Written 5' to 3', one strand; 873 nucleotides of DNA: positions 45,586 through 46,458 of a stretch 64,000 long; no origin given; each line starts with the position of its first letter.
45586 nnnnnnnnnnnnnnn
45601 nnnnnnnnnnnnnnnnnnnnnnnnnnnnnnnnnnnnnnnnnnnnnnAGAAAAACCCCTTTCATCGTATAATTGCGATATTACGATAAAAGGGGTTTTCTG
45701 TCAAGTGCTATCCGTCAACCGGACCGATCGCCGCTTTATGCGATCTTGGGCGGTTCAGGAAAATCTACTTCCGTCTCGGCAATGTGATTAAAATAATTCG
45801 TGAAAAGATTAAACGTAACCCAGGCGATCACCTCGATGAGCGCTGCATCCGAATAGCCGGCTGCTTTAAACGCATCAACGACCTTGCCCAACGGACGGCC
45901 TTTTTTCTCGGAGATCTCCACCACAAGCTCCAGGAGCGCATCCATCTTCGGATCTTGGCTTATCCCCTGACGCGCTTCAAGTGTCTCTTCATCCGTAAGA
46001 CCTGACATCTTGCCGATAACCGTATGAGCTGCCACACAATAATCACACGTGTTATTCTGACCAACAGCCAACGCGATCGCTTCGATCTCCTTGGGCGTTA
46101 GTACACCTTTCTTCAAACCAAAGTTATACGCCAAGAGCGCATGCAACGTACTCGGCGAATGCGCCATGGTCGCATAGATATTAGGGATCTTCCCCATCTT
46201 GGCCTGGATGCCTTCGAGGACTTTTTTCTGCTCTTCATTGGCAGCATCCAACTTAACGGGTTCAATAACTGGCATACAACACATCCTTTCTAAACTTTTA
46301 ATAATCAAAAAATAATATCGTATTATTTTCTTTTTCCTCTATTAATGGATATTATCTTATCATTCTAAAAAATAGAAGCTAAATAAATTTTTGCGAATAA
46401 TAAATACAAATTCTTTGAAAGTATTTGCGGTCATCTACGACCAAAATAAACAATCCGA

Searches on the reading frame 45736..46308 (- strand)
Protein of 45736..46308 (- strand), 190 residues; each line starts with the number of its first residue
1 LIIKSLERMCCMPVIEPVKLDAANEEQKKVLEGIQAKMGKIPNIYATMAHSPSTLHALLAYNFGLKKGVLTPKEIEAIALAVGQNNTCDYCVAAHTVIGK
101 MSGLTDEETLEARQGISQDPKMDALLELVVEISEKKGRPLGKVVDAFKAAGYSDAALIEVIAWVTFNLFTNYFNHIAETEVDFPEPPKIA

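Call 4: search_protein_families(library=pfam, proteins=[window:45736-46308:-], max_evalue=0.01)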
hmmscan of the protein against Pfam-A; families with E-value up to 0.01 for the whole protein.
window:45736-46308:- (190 aa): 1 family
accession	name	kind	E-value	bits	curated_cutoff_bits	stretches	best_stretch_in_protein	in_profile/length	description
PF02627.25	CMD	-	3.4e-15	56.3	23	1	52-113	1-63/84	Carboxymuconolactone decarboxylase family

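Call 5: search_protein_families(library=ncbifam, proteins=[window:45736-46308:-], max_evalue=0.01)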
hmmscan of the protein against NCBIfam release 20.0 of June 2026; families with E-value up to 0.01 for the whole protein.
window:45736-46308:- (190 aa): 7 families
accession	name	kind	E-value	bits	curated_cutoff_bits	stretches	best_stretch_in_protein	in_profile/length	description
TIGR01926.1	peroxid_rel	subfamily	3.4e-17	62.8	81.8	1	14-172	2-166/178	peroxidase-related enzyme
TIGR00778.1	ahpD_dom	domain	6.9e-10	38.3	27.8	1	68-112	1-45/51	alkylhydroperoxidase AhpD family core domain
NF041238.1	AhpD_rel_CFYUT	equivalog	3.2e-07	29.9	175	1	30-113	175-261/357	alkylhydroperoxidase-related (seleno)protein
TIGR04169.1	perox_w_seleSAM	hypoth_equivalog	2.6e-06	27.5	120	1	60-112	29-81/109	arsenosugar biosynthesis-associated peroxidase-like protein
NF053654.1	GroundWater_YciW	equivalog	3e-05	23.8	310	1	12-174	1-166/179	YciW-related (seleno)protein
NF041047.1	GSU3128_fam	equivalog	0.00028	20.9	110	1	68-112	15-59/84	GSU3128 family (seleno)protein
TIGR04030.1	perox_Avi_7169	hypoth_equivalog_domain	0.0021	18.2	233.15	1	67-171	68-176/185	alkylhydroperoxidase domain protein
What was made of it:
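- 45736..46275 (-): AhpD/CMD-family thiol-redox protein (CDYC motif) directly upstream of the arsR promoter. It is a neighbour only in the closest relatives. Pfam CMD 3e-15 and TIGR01926 peroxidase-related 3e-17 (calls 4, 5).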
